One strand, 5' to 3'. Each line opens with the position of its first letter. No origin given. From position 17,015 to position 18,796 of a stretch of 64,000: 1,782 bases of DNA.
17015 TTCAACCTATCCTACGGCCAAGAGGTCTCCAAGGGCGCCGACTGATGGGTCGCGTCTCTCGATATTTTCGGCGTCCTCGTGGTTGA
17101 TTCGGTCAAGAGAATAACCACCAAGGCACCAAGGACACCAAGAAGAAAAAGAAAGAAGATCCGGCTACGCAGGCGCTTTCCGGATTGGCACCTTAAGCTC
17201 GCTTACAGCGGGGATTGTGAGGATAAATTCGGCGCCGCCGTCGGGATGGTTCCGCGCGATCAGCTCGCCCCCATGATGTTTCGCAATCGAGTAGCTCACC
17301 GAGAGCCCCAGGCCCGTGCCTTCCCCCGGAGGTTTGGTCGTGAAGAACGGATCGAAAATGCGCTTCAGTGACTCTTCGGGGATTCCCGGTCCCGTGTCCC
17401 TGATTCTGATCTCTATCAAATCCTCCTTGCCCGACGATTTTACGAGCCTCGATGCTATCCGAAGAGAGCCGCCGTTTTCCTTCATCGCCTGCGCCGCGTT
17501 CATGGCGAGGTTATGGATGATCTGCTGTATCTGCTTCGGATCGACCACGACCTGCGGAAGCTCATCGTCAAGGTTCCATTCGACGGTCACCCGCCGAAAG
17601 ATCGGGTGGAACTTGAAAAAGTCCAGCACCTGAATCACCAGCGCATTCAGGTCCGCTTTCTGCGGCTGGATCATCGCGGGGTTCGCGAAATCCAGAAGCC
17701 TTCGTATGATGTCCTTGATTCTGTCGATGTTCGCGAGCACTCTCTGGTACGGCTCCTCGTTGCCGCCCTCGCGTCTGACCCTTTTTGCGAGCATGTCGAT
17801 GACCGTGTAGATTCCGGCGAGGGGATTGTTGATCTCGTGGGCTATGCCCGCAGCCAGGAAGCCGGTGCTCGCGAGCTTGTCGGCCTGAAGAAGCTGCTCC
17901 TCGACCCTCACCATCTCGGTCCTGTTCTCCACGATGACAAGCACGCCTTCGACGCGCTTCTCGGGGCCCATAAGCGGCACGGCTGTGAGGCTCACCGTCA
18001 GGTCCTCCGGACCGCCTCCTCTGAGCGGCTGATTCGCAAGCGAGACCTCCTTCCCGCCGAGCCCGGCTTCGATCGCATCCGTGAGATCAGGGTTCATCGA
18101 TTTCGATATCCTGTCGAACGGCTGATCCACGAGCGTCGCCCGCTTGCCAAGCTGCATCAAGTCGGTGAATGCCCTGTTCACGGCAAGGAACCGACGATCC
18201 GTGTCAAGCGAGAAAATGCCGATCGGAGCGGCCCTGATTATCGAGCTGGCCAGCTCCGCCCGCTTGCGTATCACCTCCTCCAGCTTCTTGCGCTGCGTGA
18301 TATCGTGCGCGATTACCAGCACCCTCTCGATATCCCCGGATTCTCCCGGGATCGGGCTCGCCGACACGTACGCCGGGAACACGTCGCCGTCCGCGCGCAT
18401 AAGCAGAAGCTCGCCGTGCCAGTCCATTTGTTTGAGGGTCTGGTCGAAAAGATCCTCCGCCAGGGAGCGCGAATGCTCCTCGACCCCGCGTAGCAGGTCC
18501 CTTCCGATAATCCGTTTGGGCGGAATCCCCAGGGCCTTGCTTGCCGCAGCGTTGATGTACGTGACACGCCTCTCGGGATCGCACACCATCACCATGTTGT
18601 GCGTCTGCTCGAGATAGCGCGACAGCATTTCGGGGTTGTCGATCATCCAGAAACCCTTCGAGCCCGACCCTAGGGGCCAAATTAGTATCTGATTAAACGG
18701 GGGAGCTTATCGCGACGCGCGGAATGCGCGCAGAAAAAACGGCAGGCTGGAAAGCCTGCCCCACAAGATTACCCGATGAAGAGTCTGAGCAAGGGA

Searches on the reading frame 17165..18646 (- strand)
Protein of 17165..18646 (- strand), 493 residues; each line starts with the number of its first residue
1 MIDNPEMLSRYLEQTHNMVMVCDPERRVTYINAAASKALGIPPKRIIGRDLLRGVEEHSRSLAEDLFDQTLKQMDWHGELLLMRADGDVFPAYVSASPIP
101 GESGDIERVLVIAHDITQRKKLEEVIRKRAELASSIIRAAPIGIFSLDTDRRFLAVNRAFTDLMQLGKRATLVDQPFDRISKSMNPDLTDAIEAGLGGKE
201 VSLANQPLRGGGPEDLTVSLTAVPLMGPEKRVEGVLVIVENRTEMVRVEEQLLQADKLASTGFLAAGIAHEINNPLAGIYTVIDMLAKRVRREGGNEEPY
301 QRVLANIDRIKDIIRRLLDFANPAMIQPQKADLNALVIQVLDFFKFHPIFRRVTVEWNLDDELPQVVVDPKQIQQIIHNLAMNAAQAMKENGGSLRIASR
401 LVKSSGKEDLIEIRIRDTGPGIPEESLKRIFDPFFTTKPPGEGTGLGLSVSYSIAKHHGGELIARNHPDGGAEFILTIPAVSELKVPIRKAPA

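Call 7: search_protein_families(library=pfam, proteins=[window:17165-18646:-], max_evalue=0.01)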
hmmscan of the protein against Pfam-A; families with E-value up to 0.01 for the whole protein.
window:17165-18646:- (493 aa): 10 families
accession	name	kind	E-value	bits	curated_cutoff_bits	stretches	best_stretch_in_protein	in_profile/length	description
PF02518.31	HATPase_c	-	5.3e-25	88.5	26.4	1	369-480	2-109/111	Histidine kinase-, DNA gyrase B-, and HSP90-like ATPase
PF08448.16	PAS_4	-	3.3e-24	85.7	23.1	2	12-120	1-109/110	PAS fold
PF13426.13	PAS_9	-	2.1e-20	73.3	27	1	17-118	2-103/103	PAS domain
PF00989.32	PAS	-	4.1e-20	72.3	22.6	2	6-116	1-113/113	PAS fold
PF13188.13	PAS_8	-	9.4e-12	44.8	21.8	2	7-60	2-55/65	PAS domain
PF00512.31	HisKA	-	5.8e-11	42.7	26.9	1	264-321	5-61/66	His Kinase A (phospho-acceptor) domain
PF08447.18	PAS_3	-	2.1e-06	28.3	25.6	1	29-112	2-88/89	PAS fold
PF12860.13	PAS_7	-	9.8e-05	22.9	27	0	142-182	6-46/115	PAS fold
PF13492.12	GAF_3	-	0.0035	18.2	27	0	122-253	2-116/129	GAF domain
PF24820.1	Diguanyl_cycl_sensor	-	0.004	17.5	28.1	1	15-103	5-100/109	Diguanylate cyclase-like sensor domain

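Call 8: search_protein_families(library=ncbifam, proteins=[window:17165-18646:-], max_evalue=0.01)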
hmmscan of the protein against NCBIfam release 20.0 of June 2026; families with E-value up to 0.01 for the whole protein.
window:17165-18646:- (493 aa): 89 families (the best 25 are shown)
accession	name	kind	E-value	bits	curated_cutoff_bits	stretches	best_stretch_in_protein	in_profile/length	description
NF008468.0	PRK11360.1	equivalog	1.2e-85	288.1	646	2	131-482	268-610/616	two-component system sensor histidine kinase AtoS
NF052574.1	HisKinEspCMyxo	equivalog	2.2e-51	174.9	1200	2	150-483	307-640/785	serine histidine kinase EspC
NF007688.0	PRK10364.1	equivalog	3.7e-49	167.7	479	1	248-483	227-454/460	two-component system sensor histidine kinase ZraS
NF010411.0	PRK13837.1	equivalog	4.8e-46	157.2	647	1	236-486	425-681/828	two-component system VirA-like sensor kinase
NF046020.1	HisKinCckABruc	equivalog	3.3e-45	154.3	1000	1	11-483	224-710/868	cell cycle histidine kinase CckA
NF046026.1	HisKinCckACaul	equivalog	1.2e-42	145.9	1000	1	124-484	175-536/678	cell cycle histidine kinase CckA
NF052573.1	HisKinEspAMyxo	equivalog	5e-41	140.6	1400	2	221-482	344-613/755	serine histidine kinase EspA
NF046044.1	PnpS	equivalog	9.6e-40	136.8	400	2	127-479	51-390/390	two-component system histidine kinase PnpS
TIGR02938.1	nifL_nitrog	equivalog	1.8e-39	135.6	242.45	2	264-476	280-490/494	nitrogen fixation negative regulator NifL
NF010076.0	PRK13557.1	subfamily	2.5e-39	135.1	631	2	248-484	150-398/540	histidine kinase famiy protein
NF038348.1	T2SS_HK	subfamily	2.9e-39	135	450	2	309-479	410-572/574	histidine kinase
NF047466.1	hybrid_RR_LvrB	exception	9.6e-39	133.6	500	1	241-480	132-376/377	hybrid histidine kinase/response regulator LvrB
NF047497.1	HK_LIC_12097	equivalog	3.8e-36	124.6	500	1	233-479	122-365/367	LIC_12097 family sensor histidine kinase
NF041777.1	sens_FixL_Rhizob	equivalog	3.1e-35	121.8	850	1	245-482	246-483/485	sensor protein FixL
NF008293.1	PRK11073.1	equivalog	1e-32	113.7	240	1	133-479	9-346/349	nitrogen regulation protein NR(II)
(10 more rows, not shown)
